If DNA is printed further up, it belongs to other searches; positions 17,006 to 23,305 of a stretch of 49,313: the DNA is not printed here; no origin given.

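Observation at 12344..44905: Single 32.6-kb ORF encoding a 10,853-aa secreted mosaic protein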

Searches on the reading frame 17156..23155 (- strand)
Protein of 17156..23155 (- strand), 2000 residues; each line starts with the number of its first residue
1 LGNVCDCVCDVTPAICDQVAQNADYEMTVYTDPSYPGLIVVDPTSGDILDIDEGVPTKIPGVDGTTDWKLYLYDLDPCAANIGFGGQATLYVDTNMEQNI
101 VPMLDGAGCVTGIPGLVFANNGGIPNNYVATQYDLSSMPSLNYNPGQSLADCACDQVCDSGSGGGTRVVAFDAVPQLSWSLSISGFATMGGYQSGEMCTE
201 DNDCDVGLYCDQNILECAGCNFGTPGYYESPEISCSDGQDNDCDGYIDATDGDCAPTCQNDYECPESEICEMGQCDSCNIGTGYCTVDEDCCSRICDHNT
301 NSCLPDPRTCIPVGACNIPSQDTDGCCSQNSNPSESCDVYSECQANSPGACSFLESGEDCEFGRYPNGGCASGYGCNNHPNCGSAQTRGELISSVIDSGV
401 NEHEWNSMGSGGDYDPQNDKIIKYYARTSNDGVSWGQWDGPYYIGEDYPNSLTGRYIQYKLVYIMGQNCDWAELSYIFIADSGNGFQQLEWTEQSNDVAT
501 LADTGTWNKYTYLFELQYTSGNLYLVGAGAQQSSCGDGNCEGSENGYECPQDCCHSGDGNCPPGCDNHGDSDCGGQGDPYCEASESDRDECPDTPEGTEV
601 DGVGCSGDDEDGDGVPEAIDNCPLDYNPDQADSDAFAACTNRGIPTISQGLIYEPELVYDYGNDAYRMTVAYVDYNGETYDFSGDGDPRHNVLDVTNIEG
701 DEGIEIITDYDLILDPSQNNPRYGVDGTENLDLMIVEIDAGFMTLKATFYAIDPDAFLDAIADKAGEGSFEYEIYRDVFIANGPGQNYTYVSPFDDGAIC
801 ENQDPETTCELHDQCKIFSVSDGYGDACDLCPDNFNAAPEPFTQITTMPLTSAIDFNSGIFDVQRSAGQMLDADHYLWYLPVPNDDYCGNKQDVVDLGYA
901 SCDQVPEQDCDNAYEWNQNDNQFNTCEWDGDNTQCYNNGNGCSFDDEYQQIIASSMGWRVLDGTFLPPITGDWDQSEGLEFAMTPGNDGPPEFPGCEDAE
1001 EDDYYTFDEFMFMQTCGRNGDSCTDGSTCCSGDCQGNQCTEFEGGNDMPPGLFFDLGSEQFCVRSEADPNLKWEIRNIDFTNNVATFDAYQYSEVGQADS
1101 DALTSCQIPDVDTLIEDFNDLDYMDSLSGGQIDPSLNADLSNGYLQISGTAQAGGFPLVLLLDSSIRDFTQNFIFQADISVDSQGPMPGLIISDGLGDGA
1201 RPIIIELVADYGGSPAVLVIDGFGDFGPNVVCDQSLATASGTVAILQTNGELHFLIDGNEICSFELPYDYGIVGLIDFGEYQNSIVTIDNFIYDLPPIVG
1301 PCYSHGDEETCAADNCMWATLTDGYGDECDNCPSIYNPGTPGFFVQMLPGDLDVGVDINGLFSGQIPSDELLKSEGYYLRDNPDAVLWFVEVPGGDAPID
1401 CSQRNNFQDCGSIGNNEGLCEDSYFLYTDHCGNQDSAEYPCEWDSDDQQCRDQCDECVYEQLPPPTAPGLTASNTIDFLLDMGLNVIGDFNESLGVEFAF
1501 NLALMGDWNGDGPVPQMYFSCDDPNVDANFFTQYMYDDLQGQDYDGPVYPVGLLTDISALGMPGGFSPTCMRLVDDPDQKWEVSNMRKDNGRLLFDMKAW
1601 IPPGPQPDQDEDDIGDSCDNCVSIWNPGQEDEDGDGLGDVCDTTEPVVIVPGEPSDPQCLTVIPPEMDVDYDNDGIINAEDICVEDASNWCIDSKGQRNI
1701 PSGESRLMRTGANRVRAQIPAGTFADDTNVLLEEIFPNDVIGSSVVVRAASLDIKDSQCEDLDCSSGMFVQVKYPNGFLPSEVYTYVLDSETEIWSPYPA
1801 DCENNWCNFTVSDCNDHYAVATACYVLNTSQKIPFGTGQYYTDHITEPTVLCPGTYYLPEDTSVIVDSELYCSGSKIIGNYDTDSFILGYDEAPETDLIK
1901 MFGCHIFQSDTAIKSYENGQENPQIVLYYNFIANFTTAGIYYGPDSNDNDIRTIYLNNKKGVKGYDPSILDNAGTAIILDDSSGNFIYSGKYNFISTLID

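Call 20: find_homologous_proteins(query=window:17156-23155:-, max_evalue=0.00001)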
Query window:17156-23155:- (2000 aa): 5 proteins with E <= 0.00001 among 8000 candidates.
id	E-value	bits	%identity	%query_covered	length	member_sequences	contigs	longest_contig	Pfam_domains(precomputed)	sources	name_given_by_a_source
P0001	4.0e-34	136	68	2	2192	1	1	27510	PF02412.24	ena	-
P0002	5.3e-13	66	40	4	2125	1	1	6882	PF02412.24,PF25778.2,PF06739.18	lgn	-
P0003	1.7e-11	61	47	3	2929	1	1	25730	PF13229.13,PF00801.27,PF11617.14,PF16371.13,PF17802.8,PF13620.13,PF17210.10,PF18911.7,PF02412.24,PF13715.13,PF09430.17,PF22904.4,PF17161.11,PF05048.20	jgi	jgi:hypothetical protein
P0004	1.3e-10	58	68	2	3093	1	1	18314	PF02412.24,PF13964.13,PF24681.2,PF13854.13,PF13415.13,PF24981.2,PF01344.32,PF06283.18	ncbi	-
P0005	2.9e-10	56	74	1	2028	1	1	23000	PF02412.24,PF11617.14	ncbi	-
